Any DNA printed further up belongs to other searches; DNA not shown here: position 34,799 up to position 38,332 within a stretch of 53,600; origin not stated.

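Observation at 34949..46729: Type III R-M extended by an SNF2 helicase and a DUF4391-like protein: a seven-gene, single-operon system that fits no named defence system I know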

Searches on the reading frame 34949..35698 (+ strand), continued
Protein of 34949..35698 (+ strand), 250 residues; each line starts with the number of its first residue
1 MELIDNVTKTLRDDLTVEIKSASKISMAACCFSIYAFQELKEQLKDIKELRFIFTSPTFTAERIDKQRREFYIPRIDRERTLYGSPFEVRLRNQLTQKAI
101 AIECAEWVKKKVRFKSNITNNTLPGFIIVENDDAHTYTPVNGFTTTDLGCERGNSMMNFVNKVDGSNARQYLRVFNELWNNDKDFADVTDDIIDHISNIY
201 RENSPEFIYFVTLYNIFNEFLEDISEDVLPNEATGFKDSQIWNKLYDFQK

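Call 102: search_protein_families(library=padloc, proteins=[L083:12001-15195:+], max_evalue=1e-20)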
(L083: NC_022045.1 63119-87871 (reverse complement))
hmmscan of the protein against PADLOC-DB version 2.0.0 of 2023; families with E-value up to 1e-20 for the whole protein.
L083:12001-15195:+ (1064 aa): 9 families
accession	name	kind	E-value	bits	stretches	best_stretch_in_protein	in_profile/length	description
PDLC01075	C3a139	-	4.2e-118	394.1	1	5-1061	6-947/948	HKD+Snf2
PDLC02621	DrmD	-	2.2e-36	123.5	1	546-827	374-638/1040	DrmD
PDLC02623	DrmD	-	3.8e-30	102.4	1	669-842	506-651/1040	DrmD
PDLC02193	PLD_Helicase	-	3.8e-25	86.2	0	658-848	655-835/905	-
PDLC02500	BrxHI|BrxHII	-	1.1e-24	85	0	564-825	362-585/933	BrxHI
PDLC00659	HmaA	-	3.7e-24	82.7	1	591-816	403-614/1176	SNF2 helicase / DEAD-box helicase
PDLC02572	DrmA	-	2.5e-22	76.7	0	569-819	390-628/1043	DrmA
PDLC03830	ZacC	-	3e-22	77.1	0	322-408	228-292/1019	-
PDLC02619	DrmD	-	3e-22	76.6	0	638-821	351-542/872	DrmD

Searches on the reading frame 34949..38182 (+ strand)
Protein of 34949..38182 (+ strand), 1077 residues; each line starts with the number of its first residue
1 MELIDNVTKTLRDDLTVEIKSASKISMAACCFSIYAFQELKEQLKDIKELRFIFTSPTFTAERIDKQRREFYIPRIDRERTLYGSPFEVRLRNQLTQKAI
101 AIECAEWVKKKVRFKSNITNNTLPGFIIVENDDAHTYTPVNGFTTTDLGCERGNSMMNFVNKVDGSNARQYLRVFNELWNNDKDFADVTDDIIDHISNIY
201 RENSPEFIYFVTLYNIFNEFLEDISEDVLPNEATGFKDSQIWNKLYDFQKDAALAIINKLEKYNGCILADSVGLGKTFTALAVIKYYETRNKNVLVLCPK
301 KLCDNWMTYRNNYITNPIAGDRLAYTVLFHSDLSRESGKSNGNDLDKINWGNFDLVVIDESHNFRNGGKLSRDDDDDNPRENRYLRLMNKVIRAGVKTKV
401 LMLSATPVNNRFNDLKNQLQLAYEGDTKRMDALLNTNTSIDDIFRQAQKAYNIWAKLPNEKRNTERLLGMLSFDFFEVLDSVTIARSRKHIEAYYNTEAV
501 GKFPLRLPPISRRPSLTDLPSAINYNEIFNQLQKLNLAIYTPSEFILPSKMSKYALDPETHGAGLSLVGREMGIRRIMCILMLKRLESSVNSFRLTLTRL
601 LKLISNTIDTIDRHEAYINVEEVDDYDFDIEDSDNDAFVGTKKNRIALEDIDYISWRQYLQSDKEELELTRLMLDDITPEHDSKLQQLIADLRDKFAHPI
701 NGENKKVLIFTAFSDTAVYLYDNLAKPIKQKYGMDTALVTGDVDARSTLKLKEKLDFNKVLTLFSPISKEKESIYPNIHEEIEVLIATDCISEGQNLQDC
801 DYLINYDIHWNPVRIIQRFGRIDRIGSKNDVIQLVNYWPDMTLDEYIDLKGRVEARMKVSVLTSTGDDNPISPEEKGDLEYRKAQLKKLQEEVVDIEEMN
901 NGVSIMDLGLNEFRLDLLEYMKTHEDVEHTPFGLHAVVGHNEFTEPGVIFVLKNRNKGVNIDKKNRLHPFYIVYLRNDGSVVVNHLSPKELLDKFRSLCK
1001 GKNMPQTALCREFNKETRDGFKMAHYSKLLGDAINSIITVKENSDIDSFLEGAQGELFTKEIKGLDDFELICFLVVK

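Call 3: search_protein_families(library=pfam, proteins=[window:34949-38182:+], max_evalue=0.01)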
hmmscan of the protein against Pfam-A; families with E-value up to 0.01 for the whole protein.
window:34949-38182:+ (1077 aa): 5 families
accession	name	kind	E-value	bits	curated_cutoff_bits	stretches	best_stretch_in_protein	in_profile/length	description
PF00271.37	Helicase_C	-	1.7e-14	54.5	23.5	1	701-826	12-110/110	Helicase conserved C-terminal domain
PF00176.29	SNF2-rel_dom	-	1.2e-12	48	24.9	1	257-316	9-76/290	SNF2-related domain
PF04851.21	ResIII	-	3.6e-10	40.4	22.5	1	244-408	3-163/164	Type III restriction enzyme, res subunit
PF00270.35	DEAD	-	0.00024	21.3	26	0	256-408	7-161/167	DEAD/DEAH box helicase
PF20720.3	nSTAND3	-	0.0022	18.1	27.2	0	253-297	7-51/155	Novel STAND NTPase 3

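Call 4: search_protein_families(library=padloc, proteins=[window:34949-38182:+], max_evalue=0.01)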
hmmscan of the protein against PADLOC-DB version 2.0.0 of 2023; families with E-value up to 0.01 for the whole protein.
window:34949-38182:+ (1077 aa): 49 families (the best 25 are shown)
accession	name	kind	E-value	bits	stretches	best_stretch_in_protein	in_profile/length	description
PDLC01075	C3a139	-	1.5e-124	415.4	1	2-1076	3-947/948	HKD+Snf2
PDLC02621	DrmD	-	1.5e-35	120.8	2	575-839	396-637/1040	DrmD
PDLC02619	DrmD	-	1.2e-29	101.1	2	579-834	297-542/872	DrmD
PDLC02623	DrmD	-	1.1e-28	97.6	2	669-859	498-655/1040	DrmD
PDLC02193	PLD_Helicase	-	5.8e-26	88.9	2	663-876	649-851/905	-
PDLC02500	BrxHI|BrxHII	-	1.1e-24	85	2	578-837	372-584/933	BrxHI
PDLC03830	ZacC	-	4.1e-24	83.2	3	348-419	239-300/1019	-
PDLC04556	PDC-M27C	-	1.6e-21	74.4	3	249-314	40-108/892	-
PDLC00659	HmaA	-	3.1e-21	73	1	677-836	484-620/1176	SNF2 helicase / DEAD-box helicase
PDLC02572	DrmA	-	2.6e-20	70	2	577-830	395-626/1043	DrmA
PDLC02632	DrmD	-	3.4e-19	66.8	2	532-834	358-633/662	DrmD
PDLC02843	DpdE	-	3.4e-19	66.3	2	244-411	158-301/1091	DpdE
PDLC02634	DrmD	-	2.5e-17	60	1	525-834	306-594/900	DrmD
PDLC02504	BrxHI|BrxHII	-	1.1e-16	58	2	580-838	374-593/971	BrxHII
PDLC02840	DpdE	-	8e-16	55.5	2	267-411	180-306/1091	DpdE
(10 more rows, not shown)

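Call 6: search_protein_families(library=ncbifam, proteins=[window:34949-38182:+], max_evalue=0.01)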
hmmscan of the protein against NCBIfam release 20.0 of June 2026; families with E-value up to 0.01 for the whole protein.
window:34949-38182:+ (1077 aa): 17 families
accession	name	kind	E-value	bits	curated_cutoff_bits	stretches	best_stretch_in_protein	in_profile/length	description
NF038317.1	DISARM_DrmD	equivalog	2.3e-42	145.4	610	2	575-843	380-626/1021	DISARM system SNF2-like helicase DrmD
NF042964.1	phospholipD_antiphage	equivalog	1.7e-37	129.2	1100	3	575-857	595-823/895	phospholipase D-like domain-containing anti-phage protein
NF038318.1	DISARM_DrmD_b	equivalog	9.2e-32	110.1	950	2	576-834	291-539/868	DISARM system SNF2-like helicase DrmD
NF041062.1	DpdE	equivalog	4.1e-26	91.2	500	2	245-412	154-302/1048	protein DpdE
NF003426.0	PRK04914.1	equivalog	1.6e-14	53.1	576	2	781-837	547-603/959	RNA polymerase-associated protein RapA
NF053675.1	pilus_reg_Snf2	equivalog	9.2e-13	47.2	1100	1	217-312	557-652/1029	pilus expression-regulating Snf2 family helicase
NF041790.1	anti-phage_ZorD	equivalog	1.5e-11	43.1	1500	2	261-309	602-653/1035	type I Zorya anti-phage system protein ZorD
NF010337.0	PRK13766.1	equivalog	2.9e-09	35.6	610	1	684-895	349-535/781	Hef nuclease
TIGR04095.1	dnd_restrict_1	equivalog_domain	1.7e-07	30.6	600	1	244-319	8-83/451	DNA phosphorothioation system restriction enzyme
NF008394.0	PRK11192.1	equivalog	2.9e-07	29.7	507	1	773-844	289-359/441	ATP-dependent RNA helicase SrmB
NF058637.1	helic_SCO1167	equivalog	1.1e-06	27.1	1200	1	243-307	468-535/932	SCO1167/SCO6262 family helicase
NF053631.1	RNA_helic_CshA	equivalog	7.7e-06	25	646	1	779-837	285-343/434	degradosome RNA helicase CshA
NF003390.0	PRK04537.1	equivalog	2.4e-05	23.6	732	1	780-854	306-383/572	ATP-dependent RNA helicase RhlB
TIGR02621.3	cas3_GSU0051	exception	8.1e-05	21.6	400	1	680-842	252-390/854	type I-G CRISPR-associated helicase/endonuclease Cas3g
NF008744.0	PRK11776.1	equivalog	0.0002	20.1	524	1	781-837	292-348/460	ATP-dependent RNA helicase DbpA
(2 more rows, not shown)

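Call 30: search_solved_structures(query=window:34949-38182:+, max_evalue=0.01)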
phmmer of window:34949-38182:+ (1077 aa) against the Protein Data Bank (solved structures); distinct sequences matched with E-value up to 0.01: 67 (the best 60 are shown).
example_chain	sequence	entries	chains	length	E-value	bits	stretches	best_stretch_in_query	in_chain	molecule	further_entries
6ne3_W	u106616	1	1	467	1.5e-09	39.7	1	241-314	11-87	SWI/SNF-related matrix-associated actin-dependent regulator of chromatin subfamily A membe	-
8v4y_W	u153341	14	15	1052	1.6e-09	39.5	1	230-314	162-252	SWI/SNF-related matrix-associated actin-dependent regulator of chromatin subfamily A membe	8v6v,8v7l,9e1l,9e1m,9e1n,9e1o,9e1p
5hzr_A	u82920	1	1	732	1.5e-07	33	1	785-919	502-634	SNF2-family ATP dependent chromatin remodeling factor like protein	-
23cp_K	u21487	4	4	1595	4.8e-07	31.3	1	785-918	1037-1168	WD40 repeat-containing protein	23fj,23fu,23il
6iy2_O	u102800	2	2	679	7.2e-07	30.7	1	785-877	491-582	Transcription regulatory protein SNF2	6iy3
5x0x_O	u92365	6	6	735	9e-07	30.4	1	785-877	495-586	Transcription regulatory protein SNF2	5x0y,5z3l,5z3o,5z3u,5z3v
8so8_A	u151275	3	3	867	1.5e-06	29.7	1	782-835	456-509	RNA polymerase-associated protein RapA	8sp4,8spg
7egm_A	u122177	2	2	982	1.9e-06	29.3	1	785-877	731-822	Transcription regulatory protein SNF2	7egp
6bog_A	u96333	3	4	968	1.9e-06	29.3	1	782-835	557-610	RNA polymerase-associated protein RapA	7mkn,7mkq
7m8e_F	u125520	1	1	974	1.9e-06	29.3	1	782-835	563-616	RNA polymerase-associated protein RapA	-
4s20_K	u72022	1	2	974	1.9e-06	29.3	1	782-835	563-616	RNA polymerase-associated protein RapA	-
1hv8_A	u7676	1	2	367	4.5e-06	28.1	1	779-838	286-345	PUTATIVE ATP-DEPENDENT RNA HELICASE MJ0669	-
6vzg_K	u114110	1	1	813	6.4e-06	27.6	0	785-848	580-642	Nuclear protein STH1/NPS1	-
6vz4_K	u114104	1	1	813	6.4e-06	27.6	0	785-848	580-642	Nuclear protein STH1/NPS1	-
8qy7_A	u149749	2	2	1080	1e-05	26.9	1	258-314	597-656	DEAD/DEAH box helicase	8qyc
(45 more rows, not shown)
